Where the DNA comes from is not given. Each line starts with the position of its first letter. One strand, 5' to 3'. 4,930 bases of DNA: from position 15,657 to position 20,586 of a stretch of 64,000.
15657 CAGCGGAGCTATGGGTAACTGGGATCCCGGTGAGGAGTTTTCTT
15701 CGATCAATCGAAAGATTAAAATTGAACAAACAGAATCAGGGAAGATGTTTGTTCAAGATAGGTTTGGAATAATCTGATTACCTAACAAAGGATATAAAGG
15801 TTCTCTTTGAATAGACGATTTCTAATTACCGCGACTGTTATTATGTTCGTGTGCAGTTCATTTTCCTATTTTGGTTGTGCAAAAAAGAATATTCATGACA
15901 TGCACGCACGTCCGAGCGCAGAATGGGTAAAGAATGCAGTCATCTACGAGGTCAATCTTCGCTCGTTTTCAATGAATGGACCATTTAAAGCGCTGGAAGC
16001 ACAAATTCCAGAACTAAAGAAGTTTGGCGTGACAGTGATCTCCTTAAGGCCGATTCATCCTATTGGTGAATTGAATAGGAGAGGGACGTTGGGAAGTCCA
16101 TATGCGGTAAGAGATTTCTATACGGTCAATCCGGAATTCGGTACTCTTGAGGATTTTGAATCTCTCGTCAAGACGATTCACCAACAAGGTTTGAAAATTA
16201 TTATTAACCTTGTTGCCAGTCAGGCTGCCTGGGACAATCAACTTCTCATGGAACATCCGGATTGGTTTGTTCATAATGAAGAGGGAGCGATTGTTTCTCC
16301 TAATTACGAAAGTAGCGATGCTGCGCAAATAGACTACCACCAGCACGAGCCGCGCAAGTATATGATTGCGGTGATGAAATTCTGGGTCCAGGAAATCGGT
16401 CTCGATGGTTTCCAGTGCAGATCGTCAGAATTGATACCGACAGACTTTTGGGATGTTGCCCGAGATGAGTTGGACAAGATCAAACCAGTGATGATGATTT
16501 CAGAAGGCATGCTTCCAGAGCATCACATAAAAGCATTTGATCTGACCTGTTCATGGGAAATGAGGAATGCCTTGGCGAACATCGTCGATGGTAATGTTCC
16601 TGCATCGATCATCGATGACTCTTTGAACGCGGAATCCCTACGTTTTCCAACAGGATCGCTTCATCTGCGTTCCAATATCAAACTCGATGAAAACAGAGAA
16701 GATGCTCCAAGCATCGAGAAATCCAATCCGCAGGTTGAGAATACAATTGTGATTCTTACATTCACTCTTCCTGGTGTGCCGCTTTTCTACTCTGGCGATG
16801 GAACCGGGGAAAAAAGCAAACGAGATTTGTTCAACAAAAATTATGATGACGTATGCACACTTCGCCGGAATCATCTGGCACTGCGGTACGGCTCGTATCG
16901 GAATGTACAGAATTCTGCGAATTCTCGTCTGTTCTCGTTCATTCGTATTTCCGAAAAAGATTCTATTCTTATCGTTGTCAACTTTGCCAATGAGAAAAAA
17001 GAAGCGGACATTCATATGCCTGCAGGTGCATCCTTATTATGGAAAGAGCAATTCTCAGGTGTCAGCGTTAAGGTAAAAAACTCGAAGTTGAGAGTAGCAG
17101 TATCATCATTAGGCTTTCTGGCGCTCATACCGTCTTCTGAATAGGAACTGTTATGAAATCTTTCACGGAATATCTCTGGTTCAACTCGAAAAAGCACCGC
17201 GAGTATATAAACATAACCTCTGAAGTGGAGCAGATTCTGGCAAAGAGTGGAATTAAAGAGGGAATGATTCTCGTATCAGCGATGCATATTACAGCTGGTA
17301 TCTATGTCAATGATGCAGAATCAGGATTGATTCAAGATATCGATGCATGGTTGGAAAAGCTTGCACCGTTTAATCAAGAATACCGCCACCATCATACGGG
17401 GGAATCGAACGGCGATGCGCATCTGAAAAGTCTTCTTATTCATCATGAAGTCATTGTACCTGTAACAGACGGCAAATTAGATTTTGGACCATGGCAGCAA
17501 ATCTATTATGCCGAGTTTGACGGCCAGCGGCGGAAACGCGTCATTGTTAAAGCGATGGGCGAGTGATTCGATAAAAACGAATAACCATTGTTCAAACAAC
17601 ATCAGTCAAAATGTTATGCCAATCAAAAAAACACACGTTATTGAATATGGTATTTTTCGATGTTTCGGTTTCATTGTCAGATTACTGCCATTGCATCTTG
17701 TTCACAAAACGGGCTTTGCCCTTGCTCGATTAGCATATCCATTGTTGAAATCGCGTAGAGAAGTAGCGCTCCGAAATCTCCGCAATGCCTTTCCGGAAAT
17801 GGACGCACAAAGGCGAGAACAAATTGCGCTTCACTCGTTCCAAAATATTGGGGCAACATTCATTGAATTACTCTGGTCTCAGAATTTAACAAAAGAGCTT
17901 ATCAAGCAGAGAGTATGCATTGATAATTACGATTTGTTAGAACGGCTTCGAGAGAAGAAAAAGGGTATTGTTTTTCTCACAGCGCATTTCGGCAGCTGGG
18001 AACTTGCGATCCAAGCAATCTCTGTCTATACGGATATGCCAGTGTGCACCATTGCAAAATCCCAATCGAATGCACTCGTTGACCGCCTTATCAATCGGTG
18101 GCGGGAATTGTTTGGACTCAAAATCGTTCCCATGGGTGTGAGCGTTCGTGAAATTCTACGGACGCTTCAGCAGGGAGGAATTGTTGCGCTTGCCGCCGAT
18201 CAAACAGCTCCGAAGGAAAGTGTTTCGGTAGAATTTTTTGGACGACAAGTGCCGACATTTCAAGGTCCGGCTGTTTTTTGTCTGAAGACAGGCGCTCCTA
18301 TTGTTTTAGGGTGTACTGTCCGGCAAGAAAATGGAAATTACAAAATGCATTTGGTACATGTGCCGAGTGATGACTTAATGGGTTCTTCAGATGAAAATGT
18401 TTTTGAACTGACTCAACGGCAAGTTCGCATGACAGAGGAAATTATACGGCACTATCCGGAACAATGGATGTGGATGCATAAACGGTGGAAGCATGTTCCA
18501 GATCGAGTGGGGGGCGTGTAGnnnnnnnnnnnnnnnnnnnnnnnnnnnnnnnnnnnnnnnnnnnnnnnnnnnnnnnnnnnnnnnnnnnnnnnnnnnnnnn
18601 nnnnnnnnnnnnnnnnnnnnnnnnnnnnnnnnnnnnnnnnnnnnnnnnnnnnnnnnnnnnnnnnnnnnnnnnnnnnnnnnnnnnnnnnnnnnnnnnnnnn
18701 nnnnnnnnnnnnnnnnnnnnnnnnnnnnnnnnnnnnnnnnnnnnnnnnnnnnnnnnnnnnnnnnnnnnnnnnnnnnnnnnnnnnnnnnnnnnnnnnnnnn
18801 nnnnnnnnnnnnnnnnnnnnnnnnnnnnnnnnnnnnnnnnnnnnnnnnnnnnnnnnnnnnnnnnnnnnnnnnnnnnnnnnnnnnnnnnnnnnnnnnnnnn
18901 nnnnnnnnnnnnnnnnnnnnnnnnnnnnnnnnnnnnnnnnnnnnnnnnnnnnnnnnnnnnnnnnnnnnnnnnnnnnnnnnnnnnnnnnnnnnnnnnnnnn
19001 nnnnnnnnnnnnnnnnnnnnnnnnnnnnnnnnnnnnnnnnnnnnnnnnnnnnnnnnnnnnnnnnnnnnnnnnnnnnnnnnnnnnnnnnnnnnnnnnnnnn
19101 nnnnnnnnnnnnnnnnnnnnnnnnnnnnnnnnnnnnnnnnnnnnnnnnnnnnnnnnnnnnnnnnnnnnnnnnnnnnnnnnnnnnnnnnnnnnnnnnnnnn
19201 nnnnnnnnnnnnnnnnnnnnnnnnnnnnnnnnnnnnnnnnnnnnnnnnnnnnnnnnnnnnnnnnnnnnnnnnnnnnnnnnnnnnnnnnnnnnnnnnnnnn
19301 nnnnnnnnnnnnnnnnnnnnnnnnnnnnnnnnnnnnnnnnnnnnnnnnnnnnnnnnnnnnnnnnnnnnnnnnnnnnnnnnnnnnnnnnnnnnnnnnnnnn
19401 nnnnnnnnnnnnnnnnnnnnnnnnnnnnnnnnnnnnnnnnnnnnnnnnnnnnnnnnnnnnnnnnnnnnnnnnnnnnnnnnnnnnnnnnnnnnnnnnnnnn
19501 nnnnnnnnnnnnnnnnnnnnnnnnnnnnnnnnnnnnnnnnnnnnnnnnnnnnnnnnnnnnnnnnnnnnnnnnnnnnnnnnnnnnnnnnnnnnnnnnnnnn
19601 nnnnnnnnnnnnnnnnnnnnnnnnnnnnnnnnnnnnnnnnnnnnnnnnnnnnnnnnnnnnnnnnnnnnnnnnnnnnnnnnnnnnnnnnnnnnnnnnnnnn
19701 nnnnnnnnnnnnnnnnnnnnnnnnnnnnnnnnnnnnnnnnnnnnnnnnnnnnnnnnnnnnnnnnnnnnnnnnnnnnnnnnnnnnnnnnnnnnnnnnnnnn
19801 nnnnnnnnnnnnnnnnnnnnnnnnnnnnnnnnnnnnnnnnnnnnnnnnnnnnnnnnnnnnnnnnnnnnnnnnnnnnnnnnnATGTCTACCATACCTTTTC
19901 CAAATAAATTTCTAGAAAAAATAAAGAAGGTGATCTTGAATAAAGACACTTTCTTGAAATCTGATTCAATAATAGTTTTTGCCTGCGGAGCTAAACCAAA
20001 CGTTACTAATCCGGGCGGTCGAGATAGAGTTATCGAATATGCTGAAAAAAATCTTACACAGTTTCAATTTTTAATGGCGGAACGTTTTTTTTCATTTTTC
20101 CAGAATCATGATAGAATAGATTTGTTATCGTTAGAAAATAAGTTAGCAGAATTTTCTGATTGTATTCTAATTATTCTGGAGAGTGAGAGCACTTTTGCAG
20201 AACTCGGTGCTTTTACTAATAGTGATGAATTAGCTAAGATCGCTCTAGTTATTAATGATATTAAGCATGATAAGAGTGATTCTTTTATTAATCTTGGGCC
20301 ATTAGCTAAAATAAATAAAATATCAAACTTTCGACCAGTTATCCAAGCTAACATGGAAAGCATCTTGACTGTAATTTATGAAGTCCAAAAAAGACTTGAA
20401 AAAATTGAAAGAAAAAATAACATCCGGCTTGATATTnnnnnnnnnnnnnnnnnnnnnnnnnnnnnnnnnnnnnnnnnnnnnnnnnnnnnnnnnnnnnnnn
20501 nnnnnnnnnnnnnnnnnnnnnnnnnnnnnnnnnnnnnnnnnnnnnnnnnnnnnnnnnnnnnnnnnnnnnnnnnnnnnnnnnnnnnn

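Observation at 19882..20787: Effector candidate: NDT-like Rossmann domain fused to a wHTH-like C-terminus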

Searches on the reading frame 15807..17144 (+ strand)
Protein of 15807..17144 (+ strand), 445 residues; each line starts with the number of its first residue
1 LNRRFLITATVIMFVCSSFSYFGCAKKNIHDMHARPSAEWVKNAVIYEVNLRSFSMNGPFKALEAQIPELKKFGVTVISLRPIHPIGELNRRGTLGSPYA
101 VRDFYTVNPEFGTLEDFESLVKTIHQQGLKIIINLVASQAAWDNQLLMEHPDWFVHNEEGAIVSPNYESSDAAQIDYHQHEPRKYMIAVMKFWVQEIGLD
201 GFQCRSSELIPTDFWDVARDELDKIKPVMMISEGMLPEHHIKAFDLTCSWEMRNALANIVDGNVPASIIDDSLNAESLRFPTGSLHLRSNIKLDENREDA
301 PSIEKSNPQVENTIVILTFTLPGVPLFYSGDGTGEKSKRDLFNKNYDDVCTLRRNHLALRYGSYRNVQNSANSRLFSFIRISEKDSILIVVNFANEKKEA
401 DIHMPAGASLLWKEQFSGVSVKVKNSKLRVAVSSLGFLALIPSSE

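Call 47: search_protein_families(library=ncbifam, proteins=[window:15807-17144:+], max_evalue=0.00001)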
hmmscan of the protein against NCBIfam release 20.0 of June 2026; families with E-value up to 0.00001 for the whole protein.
window:15807-17144:+ (445 aa): 17 families
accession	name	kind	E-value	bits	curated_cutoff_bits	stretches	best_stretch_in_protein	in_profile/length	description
NF041321.1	Alpha-amyl_MalA_Halo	equivalog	4.5e-34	117.8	875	1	29-408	245-639/666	alpha-amylase MalA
TIGR02456.1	treS_nterm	equivalog_domain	4.6e-28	98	678.35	1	39-144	1-105/539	maltose alpha-D-glucosyltransferase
NF041090.1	Cyc-maltodext_AglB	equivalog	4.1e-22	78.6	540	1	57-441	61-455/470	cyclomaltodextrinase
NF051899.1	BetGalacBglAAgro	equivalog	5.5e-21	74.5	900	1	39-143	1-104/537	beta-galactosidase BglA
TIGR02403.1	trehalose_treC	equivalog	6.4e-20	71.3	799.05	1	41-141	2-101/544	alpha,alpha-phosphotrehalase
NF008051.0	PRK10785.1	equivalog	2.2e-16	59.2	568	1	57-177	175-279/607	maltodextrin glucosidase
TIGR02402.1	trehalose_TreZ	equivalog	4.5e-16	58.2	538.8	1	41-203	92-243/545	malto-oligosyltrehalose trehalohydrolase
TIGR01515.1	branching_enzym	equivalog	6.3e-16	58.1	463.95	1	35-223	126-306/607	1,4-alpha-glucan branching enzyme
NF003811.1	PRK05402.1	equivalog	1.1e-15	57.2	741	1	31-203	127-299/619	1,4-alpha-glucan branching protein GlgB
NF008183.0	PRK10933.1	subfamily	1.1e-14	54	535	1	38-142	5-108/551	alpha,alpha-phosphotrehalase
NF008967.0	PRK12313.1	equivalog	2.5e-14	52.6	577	1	42-203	146-307/633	1,4-alpha-glucan branching protein GlgB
TIGR02401.1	trehalose_TreY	equivalog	2e-09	36.3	498.65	1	59-141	14-91/838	malto-oligosyltrehalose synthase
NF011083.0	PRK14510.1-2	equivalog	1.1e-08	33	1322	0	57-142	219-297/1186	bifunctional glycogen debranching protein GlgX/4-alpha-glucanotransferase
TIGR02104.1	pulA_typeI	equivalog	1.3e-08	33.4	504.5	1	105-231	217-345/605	type I pullulanase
NF011293.0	PRK14705.1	equivalog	8.1e-08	30.3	2376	1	31-204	734-903/1224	1,4-alpha-glucan branching enzyme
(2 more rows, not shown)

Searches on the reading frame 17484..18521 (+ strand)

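Call 47: search_protein_families(library=ncbifam, proteins=[window:17484-18521:+], max_evalue=0.00001)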
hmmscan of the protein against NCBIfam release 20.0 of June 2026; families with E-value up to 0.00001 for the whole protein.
window:17484-18521:+ (345 aa): 17 families
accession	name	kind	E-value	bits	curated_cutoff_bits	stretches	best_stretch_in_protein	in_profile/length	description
NF006270.0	PRK08419.1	equivalog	9.1e-55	186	248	1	55-338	7-291/298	lipid A biosynthesis lauroyl acyltransferase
TIGR02207.1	lipid_A_htrB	subfamily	1.3e-40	139.7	297.8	1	64-340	24-296/303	LpxL/LpxP family Kdo(2)-lipid IV(A) lauroyl/palmitoleoyl acyltransferase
NF004569.0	PRK05906.1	equivalog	4.8e-38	131.1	439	2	151-337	132-314/454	lipid A biosynthesis lauroyl acyltransferase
NF006487.0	PRK08905.1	equivalog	3.2e-37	128.2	281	1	64-337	9-275/290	lysophospholipid acyltransferase family protein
NF005120.0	PRK06553.1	equivalog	2.6e-35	122.3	273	1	41-336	12-307/308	lipid A biosynthesis lauroyl acyltransferase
NF005340.0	PRK06860.1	subfamily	4.5e-35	121.3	398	1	60-341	27-303/309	lipid A biosynthesis lauroyl acyltransferase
NF006432.0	PRK08706.1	equivalog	5.3e-34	117.8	384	1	63-340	9-283/289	lipid A biosynthesis lauroyl acyltransferase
NF005399.0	PRK06946.1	subfamily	8.4e-33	113.9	343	1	64-340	16-288/294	lipid A biosynthesis lauroyl acyltransferase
NF004191.0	PRK05646.1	equivalog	9.3e-30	103.8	491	1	63-340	26-300/310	lipid A biosynthesis lauroyl acyltransferase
TIGR02208.1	lipid_A_msbB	equivalog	3.4e-28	98.8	336.05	1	63-336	25-295/305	lauroyl-Kdo(2)-lipid IV(A) myristoyltransferase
NF006507.0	PRK08943.1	subfamily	8.1e-28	97.4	337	1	63-333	35-302/322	lipid A biosynthesis (KDO)2-(lauroyl)-lipid IVA acyltransferase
NF006437.0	PRK08733.1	equivalog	1.3e-27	96.8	540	1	62-340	28-299/306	LpxL/LpxP family Kdo(2)-lipid IV(A) lauroyl/palmitoleoyl acyltransferase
NF005952.0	PRK08025.1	equivalog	5.5e-26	91.4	517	1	63-339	27-298/306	kdo(2)-lipid IV(A) palmitoleoyltransferase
NF005919.0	PRK07920.1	equivalog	3.3e-25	88.8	209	1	64-336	21-294/311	phosphatidylinositol mannoside acyltransferase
NF004190.0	PRK05645.1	equivalog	2.4e-23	82.7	377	1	65-340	16-289/295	lysophospholipid acyltransferase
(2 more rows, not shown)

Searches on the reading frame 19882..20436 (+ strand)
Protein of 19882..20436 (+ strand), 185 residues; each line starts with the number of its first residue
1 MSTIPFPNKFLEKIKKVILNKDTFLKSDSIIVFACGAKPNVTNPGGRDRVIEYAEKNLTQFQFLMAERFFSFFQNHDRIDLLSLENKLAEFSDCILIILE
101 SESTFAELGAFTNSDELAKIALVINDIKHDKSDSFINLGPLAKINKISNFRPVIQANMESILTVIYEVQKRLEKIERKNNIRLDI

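Call 51: predict_structure(alignment_id=A3)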
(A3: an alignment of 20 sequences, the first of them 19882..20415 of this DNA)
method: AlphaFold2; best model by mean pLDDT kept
length: 178 residues; sequences in the alignment: 20
mean_pLDDT: 82.1   pTM: 0.77
mean pLDDT of the five models: 82.1, 81.1, 80.8, 80.6, 80.4
residues with pLDDT >= 90: 84; 70-90: 54; 50-70: 29; < 50: 11
segments of 3 or more residues with pLDDT < 50: 1-5, 20-24
pLDDT, mean of each block of 10 residues (from residue 1): 48 53 57 91 91 92 88 68 82 93 88 93 90 72 95 94 96 87
secondary structure, 60 per line:
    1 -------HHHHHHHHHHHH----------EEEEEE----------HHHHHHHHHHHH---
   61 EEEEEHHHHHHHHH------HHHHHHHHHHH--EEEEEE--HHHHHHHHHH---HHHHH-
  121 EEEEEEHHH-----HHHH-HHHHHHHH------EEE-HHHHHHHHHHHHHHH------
elements in order: H8-19 E30-35 H46-57 E61-65 H66-74 H81-91 E94-99 H102-111 H115-119 E121-126 H135-138 H140-147 E154-156 H158-172

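Call 54: fold_search(model_id=the predicted structure, library=pdb)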
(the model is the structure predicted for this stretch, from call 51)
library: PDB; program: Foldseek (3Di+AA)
matches with E <= 10: 1061; with E <= 0.001: 3
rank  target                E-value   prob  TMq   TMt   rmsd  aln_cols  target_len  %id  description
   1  7xjg_J                2.5e-08  1.00  0.68  0.41   3.2       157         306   27  Cryo-EM structure of E.coli retron-Ec86 in complex with its effector at 2.5 angstrom (released 2022-09-14)
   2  8qbl_E                3.6e-08  1.00  0.71  0.43   2.4       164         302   26  Retron-Eco1 filament with inactive effector (E106A, 2 segments) (released 2024-06-05)
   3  8qbk_E                9.2e-08  1.00  0.69  0.42   2.5       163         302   26  Retron-Eco1 filament with ADP-ribosylated Effector (local map with 1 segment) (released 2024-06-05)
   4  2q1x_B                1.3e-02  0.77  0.35  0.25   7.8       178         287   11  Crystal Structure of cell division protein FtsZ from Mycobacterium tuberculosis in complex with citrate. (released 2008-05-06)
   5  3vbc                  2.4e-02  0.93  0.42  0.50   5.9       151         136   12  Crystal Structure of iL-17 receptor B SEFIR domain (released 2013-02-06)
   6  6dqp_B                2.7e-02  0.90  0.44  0.45   6.0       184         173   11  Crystal structure of SsuE FMN reductase Delta118 mutant in apo form (released 2019-01-09)
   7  4ohr                  3.7e-02  0.89  0.45  0.49   6.0       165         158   10  Crystal structure of MilB from Streptomyces rimofaciens (released 2014-06-25)
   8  9emx_C                3.9e-02  0.85  0.43  0.48   6.4       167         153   17  Nucleoside 2'deoxyribosyltransferase from Chroococcidiopsis thermalis PCC 7203 Double Mutant Y7F A9S bound to Cordycep (released 2025-05-07)
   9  4n82_A                3.9e-02  0.84  0.43  0.49   5.8       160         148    9  X-ray crystal structure of Streptococcus sanguinis NrdIox (released 2014-01-08)
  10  2yxb                  4.2e-02  0.96  0.47  0.56   5.3       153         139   14  Crystal structure of the methylmalonyl-CoA mutase alpha-subunit from Aeropyrum pernix (released 2007-10-30)
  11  4p0t_B                4.2e-02  0.91  0.43  0.49   5.4       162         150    9  Crystal structure of human centromere protein M (released 2014-07-09)
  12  4jem_B                4.4e-02  0.90  0.46  0.52   5.8       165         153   12  Crystal structure of MilB complexed with cytidine 5'-monophosphate (released 2013-09-11)
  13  2xto_B                5.0e-02  0.85  0.44  0.37   6.2       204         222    8  Crystal structure of GDP-bound human GIMAP2, amino acid residues 21- 260 (released 2010-10-20)
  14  4n82_B                5.7e-02  0.84  0.45  0.51   6.2       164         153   10  X-ray crystal structure of Streptococcus sanguinis NrdIox (released 2014-01-08)
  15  4e07_A                5.7e-02  0.28  0.29  0.28   8.8       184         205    8  ParF-AMPPCP-C2221 form (released 2012-06-13)
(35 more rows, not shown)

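Call 66: search_protein_families(library=pfam, proteins=[window:19882-20436:+], max_evalue=10)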
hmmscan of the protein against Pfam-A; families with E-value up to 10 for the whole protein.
window:19882-20436:+ (185 aa): 2 families
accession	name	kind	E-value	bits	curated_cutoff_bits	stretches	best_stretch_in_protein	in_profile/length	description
PF19685.4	DUF6187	-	0.007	16.9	25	1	78-152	5-79/141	Family of unknown function (DUF6187)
PF23555.2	zf-RING_Vps41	-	0.26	11.4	30.3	1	16-36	8-27/52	Vps41 C-terminal RING finger domain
